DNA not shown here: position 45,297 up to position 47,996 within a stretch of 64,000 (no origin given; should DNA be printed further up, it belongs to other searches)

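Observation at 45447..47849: Histidine kinase combining a periplasmic c-type-heme (CxxCH) domain with a FixL-type heme PAS domain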

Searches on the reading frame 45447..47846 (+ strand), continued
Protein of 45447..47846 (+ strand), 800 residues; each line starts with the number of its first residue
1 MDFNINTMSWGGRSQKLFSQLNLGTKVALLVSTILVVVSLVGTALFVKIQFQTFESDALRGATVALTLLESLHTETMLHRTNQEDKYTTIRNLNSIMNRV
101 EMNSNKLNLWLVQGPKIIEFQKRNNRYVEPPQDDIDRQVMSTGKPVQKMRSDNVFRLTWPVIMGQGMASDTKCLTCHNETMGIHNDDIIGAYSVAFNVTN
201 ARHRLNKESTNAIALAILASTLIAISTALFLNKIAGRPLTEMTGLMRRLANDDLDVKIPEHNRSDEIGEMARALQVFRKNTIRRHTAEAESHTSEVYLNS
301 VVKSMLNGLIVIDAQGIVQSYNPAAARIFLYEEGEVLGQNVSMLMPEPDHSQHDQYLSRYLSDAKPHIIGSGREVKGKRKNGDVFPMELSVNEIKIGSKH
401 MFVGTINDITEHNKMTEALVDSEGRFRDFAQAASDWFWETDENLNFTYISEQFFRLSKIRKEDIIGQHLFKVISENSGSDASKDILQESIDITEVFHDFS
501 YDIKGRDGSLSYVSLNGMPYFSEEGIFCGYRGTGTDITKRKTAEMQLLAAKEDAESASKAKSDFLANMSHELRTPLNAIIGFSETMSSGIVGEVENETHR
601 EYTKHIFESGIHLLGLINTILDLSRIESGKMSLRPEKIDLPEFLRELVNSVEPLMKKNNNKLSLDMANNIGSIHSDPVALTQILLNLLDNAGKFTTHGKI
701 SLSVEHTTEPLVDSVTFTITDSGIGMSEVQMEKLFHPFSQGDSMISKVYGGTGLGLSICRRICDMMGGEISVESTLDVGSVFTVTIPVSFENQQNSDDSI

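Call 8: find_homologous_proteins(query=window:45447-47846:+, max_evalue=1e-10)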
Query window:45447-47846:+ (800 aa): 580 proteins with E <= 1e-10 among 8000 candidates; the best 120 are listed.
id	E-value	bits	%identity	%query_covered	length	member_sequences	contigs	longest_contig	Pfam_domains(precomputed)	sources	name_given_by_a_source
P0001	0.0e+0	1781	100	100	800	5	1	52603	PF00672.31,PF13426.14,PF13188.14,PF24820.2,PF08448.17,PF02518.32,PF00512.32,PF00989.32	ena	-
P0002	0.0e+0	1121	65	97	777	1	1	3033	PF00672.31,PF08447.19,PF13426.14,PF13188.14,PF24820.2,PF08448.17,PF02518.32,PF00512.32,PF00989.32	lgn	-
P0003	0.0e+0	1025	60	98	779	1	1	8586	PF00672.31,PF08447.19,PF13426.14,PF13188.14,PF24820.2,PF08448.17,PF02518.32,PF00512.32,PF00989.32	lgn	-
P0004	2.2e-249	848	49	97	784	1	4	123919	PF00672.31,PF08447.19,PF13426.14,PF13188.14,PF24820.2,PF08448.17,PF02518.32,PF00512.32,PF00989.32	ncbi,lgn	-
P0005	5.1e-249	847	49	98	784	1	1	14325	PF00672.31,PF13426.14,PF13188.14,PF24820.2,PF08448.17,PF02518.32,PF00512.32,PF00989.32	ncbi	-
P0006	1.8e-242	825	48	96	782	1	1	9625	PF00672.31,PF08447.19,PF13426.14,PF13188.14,PF08448.17,PF02518.32,PF00512.32,PF00989.32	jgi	jgi:PAS domain S-box-containing protein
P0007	1.3e-207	710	36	61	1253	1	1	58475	PF13596.13,PF08447.19,PF13426.14,PF13188.14,PF24820.2,PF08448.17,PF02518.32,PF00512.32,PF00989.32,PF00072.31,PF01627.29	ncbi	ncbi:MAG: PAS domain S-box protein [Magnetococcus sp. DMHC-6]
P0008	3.1e-203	695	47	52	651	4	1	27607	PF00672.31,PF13426.14,PF13188.14,PF24820.2,PF08448.17,PF02518.32,PF00512.32,PF00989.32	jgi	-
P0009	4.5e-193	662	49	77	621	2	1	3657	PF00672.31,PF13426.14,PF13188.14,PF24820.2,PF08448.17,PF00512.32,PF00989.32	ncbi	-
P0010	4.4e-175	602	50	70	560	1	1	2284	PF00672.31,PF08447.19,PF13426.14,PF13188.14,PF24820.2,PF08448.17,PF00989.32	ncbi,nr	ncbi:MAG: PAS domain S-box protein, partial [Rhodospirillales bacterium]|nr:PAS domain S-box protein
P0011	3.0e-148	514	38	62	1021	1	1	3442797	PF13596.13,PF13426.14,PF13188.14,PF24820.2,PF08448.17,PF02518.32,PF00512.32,PF00989.32,PF00072.31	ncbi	ncbi:PAS domain S-box protein [Chitinibacteraceae bacterium HSL-7]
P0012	6.4e-147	509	28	63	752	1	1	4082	PF13596.13,PF08447.19,PF13426.14,PF21370.5,PF13188.14,PF12860.14,PF24820.2,PF08448.17,PF02518.32,PF00512.32,PF00989.32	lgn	-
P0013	2.5e-139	484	36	61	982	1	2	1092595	PF13426.14,PF13188.14,PF24820.2,PF08448.17,PF02518.32,PF00512.32,PF00989.32,PF00072.31,PF01627.29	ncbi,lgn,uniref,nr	ncbi:PAS domain S-box protein [Chitinimonas sp. BJB300]|uniref:PAS domain S-box protein n=1 Tax=Chit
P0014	1.8e-138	481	29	59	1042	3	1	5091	PF08447.19,PF13426.14,PF13188.14,PF12860.14,PF24820.2,PF17765.8,PF08448.17,PF02518.32,PF00512.32,PF00989.32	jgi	jgi:PAS domain S-box-containing protein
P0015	2.6e-127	444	35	62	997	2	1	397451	PF13426.14,PF13188.14,PF24820.2,PF08448.17,PF02518.32,PF00512.32,PF00989.32,PF00072.31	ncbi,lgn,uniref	ncbi:PAS domain S-box protein [Shewanella atlantica]|uniref:PAS domain S-box protein n=1 Tax=Shewane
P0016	1.3e-125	439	36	62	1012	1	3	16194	PF13426.14,PF13188.14,PF24820.2,PF08448.17,PF02518.32,PF00512.32,PF00989.32,PF00072.31,PF01627.29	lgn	-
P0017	1.5e-123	432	39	48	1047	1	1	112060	PF08447.19,PF13426.14,PF13188.14,PF08448.17,PF02518.32,PF00512.32,PF00989.32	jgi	-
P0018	4.2e-114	401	30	64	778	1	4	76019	PF13596.13,PF08447.19,PF13426.14,PF13188.14,PF12860.14,PF24820.2,PF08448.17,PF02518.32,PF00512.32,PF00989.32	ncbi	-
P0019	1.3e-108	383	38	48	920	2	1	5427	PF08447.19,PF13426.14,PF13188.14,PF08448.17,PF02518.32,PF00512.32,PF00989.32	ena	-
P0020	1.8e-107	379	38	48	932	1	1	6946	PF08447.19,PF13426.14,PF13188.14,PF08448.17,PF02518.32,PF00512.32,PF00989.32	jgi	-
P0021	2.9e-106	375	27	65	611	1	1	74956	PF08447.19,PF13426.14,PF13188.14,PF24820.2,PF13581.13,PF08448.17,PF02518.32,PF00989.32,PF14501.13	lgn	-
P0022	1.7e-103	366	40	32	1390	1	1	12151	PF08447.19,PF13426.14,PF13188.14,PF24820.2,PF08448.17,PF02518.32,PF00512.32,PF00989.32,PF00072.31,PF03924.20,PF01627.29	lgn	-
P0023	1.2e-102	363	30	62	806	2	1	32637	PF08447.19,PF13426.14,PF13188.14,PF24820.2,PF08448.17,PF02518.32,PF00512.32,PF00989.32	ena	-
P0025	2.6e-100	355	50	15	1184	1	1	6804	PF08447.19,PF13426.14,PF13188.14,PF12860.14,PF08448.17,PF02518.32,PF00512.32,PF00989.32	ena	-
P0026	5.4e-97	344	34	33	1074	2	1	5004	PF13596.13,PF08447.19,PF13426.14,PF13188.14,PF24820.2,PF08670.18,PF08448.17,PF02518.32,PF00512.32,PF00989.32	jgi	jgi:PAS domain S-box-containing protein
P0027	6.6e-97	344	27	64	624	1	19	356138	PF13426.14,PF13188.14,PF24820.2,PF08448.17,PF02518.32,PF00989.32,PF14501.13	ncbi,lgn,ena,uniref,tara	ncbi:PAS domain-containing sensor histidine kinase [uncultured Paraglaciecola sp.]|uniref:PAS domain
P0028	5.7e-96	341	36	49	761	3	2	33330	PF08447.19,PF13426.14,PF08448.17,PF02518.32,PF00512.32,PF00989.32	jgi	jgi:PAS domain S-box-containing protein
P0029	1.8e-95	339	27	64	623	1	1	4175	PF13426.14,PF13188.14,PF24820.2,PF08448.17,PF02518.32,PF00989.32,PF14501.13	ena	-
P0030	8.3e-92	327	35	35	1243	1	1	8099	PF13426.14,PF13188.14,PF24820.2,PF24896.2,PF00512.32,PF00072.31,PF01627.29,PF08447.19,PF12860.14,PF08448.17,PF02518.32,PF00989.32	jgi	jgi:PAS domain S-box-containing protein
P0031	1.1e-91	327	33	63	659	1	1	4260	PF08447.19,PF13426.14,PF13188.14,PF12860.14,PF08448.17,PF02518.32,PF00512.32,PF00989.32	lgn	-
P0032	1.9e-91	326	32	50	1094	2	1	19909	PF08447.19,PF13426.14,PF13188.14,PF12860.14,PF08448.17,PF02518.32,PF00512.32,PF00989.32,PF00072.31,PF01627.29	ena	-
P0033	2.3e-91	326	31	64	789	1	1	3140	PF13426.14,PF13188.14,PF12860.14,PF24820.2,PF08448.17,PF02518.32,PF00512.32,PF00989.32,PF00072.31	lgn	-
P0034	2.8e-90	322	39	48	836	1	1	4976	PF08447.19,PF13426.14,PF13188.14,PF12860.14,PF08448.17,PF02518.32,PF07694.18,PF00512.32,PF00989.32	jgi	-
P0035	9.7e-89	317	28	65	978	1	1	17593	PF08447.19,PF13426.14,PF13188.14,PF24820.2,PF08448.17,PF02518.32,PF00512.32,PF00989.32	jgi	jgi:two-component system sensor kinase FixL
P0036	5.5e-88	314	32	49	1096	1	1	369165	PF08447.19,PF13426.14,PF13188.14,PF12860.14,PF08448.17,PF02518.32,PF00512.32,PF00989.32,PF00072.31,PF01627.29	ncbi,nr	ncbi:MAG: PAS domain S-box protein [Phaeospirillum sp.]|nr:PAS domain S-box protein [Phaeospirillum 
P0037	8.5e-87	311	29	63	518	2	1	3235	PF08447.19,PF13426.14,PF13188.14,PF24820.2,PF08448.17,PF02518.32,PF00512.32,PF00989.32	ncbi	ncbi:MAG: sensor histidine kinase [Bacteroidia bacterium]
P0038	1.7e-86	310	43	46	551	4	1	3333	PF02518.32,PF00512.32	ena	-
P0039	2.0e-86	309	33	61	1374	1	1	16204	PF08447.19,PF13426.14,PF13188.14,PF12860.14,PF02743.25,PF08448.17,PF02518.32,PF00512.32,PF00989.32,PF00072.31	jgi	jgi:PAS domain S-box-containing protein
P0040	1.1e-85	307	27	75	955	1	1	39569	PF00672.31,PF13426.14,PF13188.14,PF24820.2,PF08448.17,PF02518.32,PF00512.32,PF00989.32,PF21623.4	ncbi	ncbi:MAG: PAS domain S-box protein [Pirellulales bacterium]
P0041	9.5e-85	304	37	48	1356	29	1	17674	PF08447.19,PF13426.14,PF13188.14,PF12860.14,PF02743.25,PF08448.17,PF02518.32,PF00512.32,PF00989.32,PF00072.31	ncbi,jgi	-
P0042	6.3e-84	301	29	63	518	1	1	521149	PF08447.19,PF13426.14,PF13188.14,PF24820.2,PF08448.17,PF02518.32,PF00512.32,PF00989.32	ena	-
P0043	2.8e-83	299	27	61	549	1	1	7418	PF13426.14,PF13188.14,PF12860.14,PF24820.2,PF08448.17,PF02518.32,PF00512.32,PF00989.32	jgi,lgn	jgi:two-component system sensor kinase FixL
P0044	1.3e-82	297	36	43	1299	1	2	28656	PF08447.19,PF13426.14,PF13188.14,PF24820.2,PF03707.22,PF08448.17,PF02518.32,PF00512.32,PF00989.32,PF00072.31,PF01627.29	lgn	-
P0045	8.6e-81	291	29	62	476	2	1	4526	PF13426.14,PF13188.14,PF24820.2,PF08448.17,PF02518.32,PF00512.32,PF00989.32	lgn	-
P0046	1.0e-80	290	27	61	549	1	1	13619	PF13426.14,PF13188.14,PF12860.14,PF24820.2,PF08448.17,PF02518.32,PF00512.32,PF00989.32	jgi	jgi:PAS domain S-box-containing protein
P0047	3.2e-80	289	36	48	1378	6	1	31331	PF08447.19,PF13426.14,PF13188.14,PF12860.14,PF08448.17,PF02518.32,PF00512.32,PF00989.32,PF00072.31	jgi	-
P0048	3.8e-80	289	29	62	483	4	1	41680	PF13426.14,PF13188.14,PF12860.14,PF24820.2,PF08448.17,PF02518.32,PF00512.32,PF00989.32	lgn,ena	-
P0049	5.4e-80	288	38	33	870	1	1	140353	PF08447.19,PF13426.14,PF13188.14,PF24820.2,PF08448.17,PF02518.32,PF00512.32,PF00989.32,PF00072.31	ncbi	-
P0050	2.4e-79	286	31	44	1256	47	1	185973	PF08447.19,PF13426.14,PF13188.14,PF24820.2,PF03707.22,PF08448.17,PF02518.32,PF00512.32,PF00989.32,PF00072.31,PF01627.29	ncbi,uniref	ncbi:PAS domain S-box protein [Acidovorax temperans]|uniref:PAS domain S-box protein n=1 Tax=Acidovo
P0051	1.9e-78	283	41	50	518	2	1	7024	PF13426.14,PF12860.14,PF08448.17,PF02518.32,PF00512.32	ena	-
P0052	6.9e-76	274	42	47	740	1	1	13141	PF02743.25,PF22588.2,PF02518.32,PF00512.32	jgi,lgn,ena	-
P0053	8.4e-76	274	41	32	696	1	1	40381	PF13426.14,PF13188.14,PF24820.2,PF08448.17,PF02518.32,PF00512.32,PF00989.32,PF00072.31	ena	-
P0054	1.7e-75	273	28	62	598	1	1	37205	PF13426.14,PF13188.14,PF24820.2,PF08448.17,PF02518.32,PF00512.32,PF13493.12,PF00989.32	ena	-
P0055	2.0e-75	273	29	64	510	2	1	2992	PF08447.19,PF13426.14,PF13188.14,PF24820.2,PF08448.17,PF02518.32,PF00512.32,PF00989.32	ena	-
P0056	2.3e-75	273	28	62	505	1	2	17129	PF13426.14,PF13188.14,PF24820.2,PF08448.17,PF02518.32,PF00512.32,PF00989.32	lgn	-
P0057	4.5e-75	272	38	42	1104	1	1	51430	PF13426.14,PF24820.2,PF02518.32,PF00512.32,PF00989.32,PF00072.31,PF03924.20,PF01627.29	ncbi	ncbi:MAG: CHASE domain-containing protein [Magnetococcus sp. YQC-5]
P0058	4.7e-75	272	43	32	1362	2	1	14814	PF13426.14,PF05231.20,PF08448.17,PF02518.32,PF00512.32,PF00989.32,PF00072.31,PF03924.20,PF01627.29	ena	-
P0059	6.8e-75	271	38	48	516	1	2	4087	PF08447.19,PF13426.14,PF12860.14,PF08448.17,PF02518.32,PF00512.32,PF00989.32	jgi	jgi:two-component system cell cycle sensor histidine kinase PleC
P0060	2.0e-74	270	40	36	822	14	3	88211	PF13426.14,PF13188.14,PF07701.21,PF24820.2,PF08448.17,PF02518.32,PF00512.32,PF00989.32,PF00072.31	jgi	jgi:PAS domain S-box-containing protein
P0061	2.1e-74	270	28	61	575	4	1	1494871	PF13596.13,PF08447.19,PF13426.14,PF13188.14,PF12860.14,PF24820.2,PF08448.17,PF02518.32,PF00512.32,PF00989.32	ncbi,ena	-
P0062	2.5e-74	269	30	62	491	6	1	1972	PF13596.13,PF13426.14,PF13188.14,PF12860.14,PF24820.2,PF08448.17,PF02518.32,PF00512.32,PF00989.32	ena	-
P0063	2.5e-74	269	34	64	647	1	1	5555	PF08447.19,PF13426.14,PF13581.13,PF08448.17,PF02518.32,PF00512.32,PF00989.32,PF00072.31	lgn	-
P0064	3.7e-74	269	29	62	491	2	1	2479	PF13596.13,PF08447.19,PF13426.14,PF13188.14,PF12860.14,PF24820.2,PF08448.17,PF02518.32,PF00512.32,PF00989.32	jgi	jgi:two-component system, LuxR family, sensor kinase FixL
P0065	5.0e-74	268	41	45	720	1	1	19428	PF02743.25,PF22588.2,PF02518.32,PF00512.32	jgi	jgi:PAS domain S-box-containing protein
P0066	7.2e-74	268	29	62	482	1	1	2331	PF13596.13,PF08447.19,PF13426.14,PF13188.14,PF12860.14,PF24820.2,PF08448.17,PF02518.32,PF00512.32,PF00989.32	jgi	jgi:two-component system sensor kinase FixL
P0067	1.0e-73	267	28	63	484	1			PF13426.14,PF13188.14,PF24820.2,PF08448.17,PF02518.32,PF00512.32,PF00989.32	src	-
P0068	1.1e-73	267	29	66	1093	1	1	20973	PF08447.19,PF13426.14,PF13188.14,PF24820.2,PF08448.17,PF02518.32,PF00512.32,PF00989.32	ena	-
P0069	1.3e-73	267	30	54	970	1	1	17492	PF13426.14,PF13188.14,PF24820.2,PF03707.22,PF02518.32,PF00512.32,PF00989.32,PF00072.31,PF01627.29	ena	-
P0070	1.5e-73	267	34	47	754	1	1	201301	PF13426.14,PF08448.17,PF02518.32,PF00512.32,PF00989.32,PF03924.20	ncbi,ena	-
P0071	3.9e-73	265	30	48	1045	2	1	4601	PF08447.19,PF13426.14,PF13188.14,PF08448.17,PF02518.32,PF00512.32,PF00989.32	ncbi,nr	ncbi:MAG: PAS domain S-box protein [Rhodospirillales bacterium]|nr:PAS domain S-box protein [Rhodosp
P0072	4.2e-73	265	29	61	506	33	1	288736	PF13596.13,PF13426.14,PF13188.14,PF12860.14,PF24820.2,PF08448.17,PF02518.32,PF00512.32,PF00989.32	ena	-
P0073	5.3e-73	265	33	42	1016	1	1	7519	PF00672.31,PF13426.14,PF05227.20,PF02518.32,PF00512.32,PF00989.32,PF00072.31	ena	-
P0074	1.1e-72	264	38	31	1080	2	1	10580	PF13426.14,PF13188.14,PF13185.13,PF24820.2,PF00512.32,PF00072.31,PF08447.19,PF12860.14,PF01590.33,PF08448.17,PF02518.32,PF00989.32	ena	-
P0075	1.2e-72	264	32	50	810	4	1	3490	PF13426.14,PF13188.14,PF24820.2,PF02518.32,PF00512.32,PF00989.32,PF00072.31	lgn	-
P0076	1.3e-72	264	29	63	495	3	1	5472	PF13596.13,PF13426.14,PF13188.14,PF12860.14,PF24820.2,PF08448.17,PF02518.32,PF00512.32,PF00989.32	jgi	jgi:PAS domain S-box-containing protein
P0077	1.7e-72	263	28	63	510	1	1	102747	PF08447.19,PF13426.14,PF13188.14,PF24820.2,PF08448.17,PF02518.32,PF00512.32,PF00989.32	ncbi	ncbi:MAG: PAS domain-containing sensor histidine kinase [Pseudomonadota bacterium]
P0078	2.4e-72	263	43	46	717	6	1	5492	PF02743.25,PF22588.2,PF02518.32,PF00512.32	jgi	jgi:PAS domain S-box-containing protein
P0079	2.7e-72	263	29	61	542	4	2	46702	PF13426.14,PF13188.14,PF12860.14,PF24820.2,PF08448.17,PF02518.32,PF00512.32,PF00989.32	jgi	jgi:two-component system sensor kinase FixL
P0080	6.6e-72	261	40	49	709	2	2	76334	PF02743.25,PF02518.32,PF00512.32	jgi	-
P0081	7.1e-72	261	28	63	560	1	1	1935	PF13426.14,PF13188.14,PF12860.14,PF24820.2,PF08448.17,PF02518.32,PF00512.32,PF00989.32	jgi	jgi:two-component system sensor kinase FixL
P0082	9.3e-72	261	28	63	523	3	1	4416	PF13426.14,PF13188.14,PF24820.2,PF08448.17,PF02518.32,PF00512.32,PF00989.32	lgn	-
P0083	1.8e-71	260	27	61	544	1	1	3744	PF13596.13,PF13426.14,PF13188.14,PF12860.14,PF24820.2,PF08448.17,PF02518.32,PF00512.32,PF00989.32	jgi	jgi:PAS domain S-box-containing protein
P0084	2.0e-71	260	42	47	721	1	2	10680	PF02743.25,PF22588.2,PF02518.32,PF00512.32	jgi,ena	jgi:PAS domain S-box-containing protein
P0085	5.3e-71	258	39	32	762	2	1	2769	PF13426.14,PF13188.14,PF12860.14,PF08448.17,PF02518.32,PF00512.32,PF00989.32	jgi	-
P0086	5.8e-71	258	33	40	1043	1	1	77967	PF08447.19,PF13426.14,PF13188.14,PF12860.14,PF24820.2,PF05227.20,PF08448.17,PF02518.32,PF00512.32,PF00989.32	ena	-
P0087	7.9e-71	258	28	63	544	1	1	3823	PF13426.14,PF13188.14,PF24820.2,PF08448.17,PF02518.32,PF00512.32,PF00989.32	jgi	jgi:two-component system sensor kinase FixL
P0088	8.6e-71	258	40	27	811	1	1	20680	PF13426.14,PF13188.14,PF02743.25,PF08448.17,PF02518.32,PF00512.32,PF00989.32,PF21623.4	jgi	jgi:two-component system sensor kinase FixL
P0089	1.4e-70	257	28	62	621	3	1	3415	PF13426.14,PF13188.14,PF12860.14,PF24820.2,PF08448.17,PF02518.32,PF00512.32,PF13493.12,PF00989.32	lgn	-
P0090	2.7e-70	256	38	46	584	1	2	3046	PF08447.19,PF13426.14,PF08448.17,PF02518.32,PF07694.18,PF00512.32,PF00989.32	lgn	-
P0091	3.0e-70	256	37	33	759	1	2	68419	PF13426.14,PF13188.14,PF12860.14,PF08448.17,PF02518.32,PF00512.32,PF00989.32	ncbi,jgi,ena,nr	ncbi:MAG TPA: PAS-domain containing protein [Stellaceae bacterium]|nr:PAS-domain containing protein 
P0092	3.1e-70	256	35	37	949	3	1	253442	PF13426.14,PF13188.14,PF13185.13,PF24820.2,PF00512.32,PF00072.31,PF08447.19,PF12860.14,PF01590.33,PF08448.17,PF02518.32,PF00989.32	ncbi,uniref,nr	ncbi:PAS domain S-box protein [Caenispirillum salinarum]|uniref:PAS domain S-box protein n=1 Tax=Cae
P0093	4.3e-70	255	27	62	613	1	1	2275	PF13426.14,PF13188.14,PF12860.14,PF24820.2,PF08448.17,PF02518.32,PF00512.32,PF13493.12,PF00989.32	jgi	jgi:two-component system sensor kinase FixL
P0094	5.1e-70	255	42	47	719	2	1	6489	PF02743.25,PF22588.2,PF02518.32,PF00512.32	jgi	jgi:PAS domain S-box-containing protein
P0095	5.5e-70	255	27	64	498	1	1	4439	PF08447.19,PF13426.14,PF13188.14,PF12860.14,PF24820.2,PF08448.17,PF02518.32,PF00512.32,PF00989.32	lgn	-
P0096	5.7e-70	255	40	46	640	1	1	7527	PF08448.17,PF02518.32,PF00512.32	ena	-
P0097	6.8e-70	255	38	48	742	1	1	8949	PF02743.25,PF22588.2,PF02518.32,PF00512.32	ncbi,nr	ncbi:MAG TPA: ATP-binding protein [Stellaceae bacterium]|nr:ATP-binding protein [Stellaceae bacteriu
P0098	6.9e-70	255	39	49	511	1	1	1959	PF02518.32,PF00512.32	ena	-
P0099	7.2e-70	255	40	47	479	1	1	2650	PF08448.17,PF02518.32,PF00512.32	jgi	jgi:PAS domain S-box-containing protein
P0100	7.9e-70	254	29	61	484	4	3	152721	PF13426.14,PF13188.14,PF12860.14,PF24820.2,PF08448.17,PF02518.32,PF00512.32,PF00989.32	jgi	jgi:PAS domain S-box-containing protein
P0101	8.4e-70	254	42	47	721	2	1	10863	PF02743.25,PF02518.32,PF00512.32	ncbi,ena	-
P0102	2.1e-69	253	40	49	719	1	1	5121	PF02743.25,PF08448.17,PF02518.32,PF00512.32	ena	-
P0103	3.0e-69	253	47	19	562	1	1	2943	PF13426.14,PF13188.14,PF02518.32,PF00512.32,PF00989.32,PF00072.31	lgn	-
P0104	3.4e-69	252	41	45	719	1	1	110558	PF02743.25,PF22588.2,PF08448.17,PF02518.32,PF00512.32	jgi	jgi:PAS domain S-box-containing protein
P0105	4.4e-69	252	33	48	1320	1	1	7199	PF08447.19,PF13426.14,PF12860.14,PF02743.25,PF22588.2,PF08448.17,PF02518.32,PF00512.32,PF00989.32,PF00072.31,PF01627.29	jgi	jgi:PAS domain S-box-containing protein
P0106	5.4e-69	252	27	63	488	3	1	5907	PF08447.19,PF13426.14,PF13188.14,PF12860.14,PF24820.2,PF08448.17,PF02518.32,PF00512.32,PF00989.32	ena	-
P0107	8.8e-69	251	28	49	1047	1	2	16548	PF08447.19,PF13426.14,PF13188.14,PF24820.2,PF08448.17,PF02518.32,PF00512.32,PF00989.32,PF00072.31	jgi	jgi:PAS domain S-box-containing protein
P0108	1.2e-68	250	41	46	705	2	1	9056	PF02743.25,PF22588.2,PF08448.17,PF02518.32,PF00512.32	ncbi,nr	ncbi:MAG TPA: ATP-binding protein [Stellaceae bacterium]|nr:ATP-binding protein [Stellaceae bacteriu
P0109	4.5e-68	249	37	47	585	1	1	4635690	PF13426.14,PF08448.17,PF02518.32,PF07694.18,PF00512.32,PF00989.32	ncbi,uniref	ncbi:MAG: ATP-binding protein [Minwuia sp.]|uniref:ATP-binding protein n=1 Tax=Minwuia sp. TaxID=249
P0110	9.6e-68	248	40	47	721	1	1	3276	PF02743.25,PF22588.2,PF02518.32,PF00512.32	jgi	jgi:PAS domain S-box-containing protein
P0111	1.1e-67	247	28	62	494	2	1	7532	PF13426.14,PF13188.14,PF24820.2,PF08448.17,PF02518.32,PF00512.32,PF00989.32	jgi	jgi:two-component system sensor kinase FixL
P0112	1.3e-67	247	37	46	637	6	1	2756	PF08448.17,PF02518.32,PF00512.32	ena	-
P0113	1.8e-67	247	38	46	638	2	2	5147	PF08448.17,PF02518.32,PF00512.32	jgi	-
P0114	3.0e-67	246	39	49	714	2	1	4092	PF02743.25,PF22588.2,PF02518.32,PF00512.32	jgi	jgi:PAS domain S-box-containing protein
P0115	4.3e-67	245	33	63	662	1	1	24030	PF13426.14,PF13188.14,PF08448.17,PF02518.32,PF00512.32,PF00989.32,PF00072.31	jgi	jgi:two-component system, sensor histidine kinase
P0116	1.0e-66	244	40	47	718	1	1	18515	PF13426.14,PF02743.25,PF22588.2,PF13581.13,PF02518.32,PF00512.32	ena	-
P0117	1.3e-66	244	39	32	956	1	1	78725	PF08447.19,PF13426.14,PF13188.14,PF12860.14,PF02743.25,PF08448.17,PF02518.32,PF00512.32,PF00989.32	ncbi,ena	-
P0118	1.5e-66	244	40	47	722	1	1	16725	PF02743.25,PF22588.2,PF02518.32,PF00512.32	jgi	-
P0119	1.8e-66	243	28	63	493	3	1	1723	PF13426.14,PF13188.14,PF12860.14,PF24820.2,PF08448.17,PF02518.32,PF00512.32,PF00989.32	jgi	jgi:PAS domain S-box-containing protein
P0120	1.9e-66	243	28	62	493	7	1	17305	PF13426.14,PF13188.14,PF24820.2,PF08448.17,PF02518.32,PF00512.32,PF00989.32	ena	-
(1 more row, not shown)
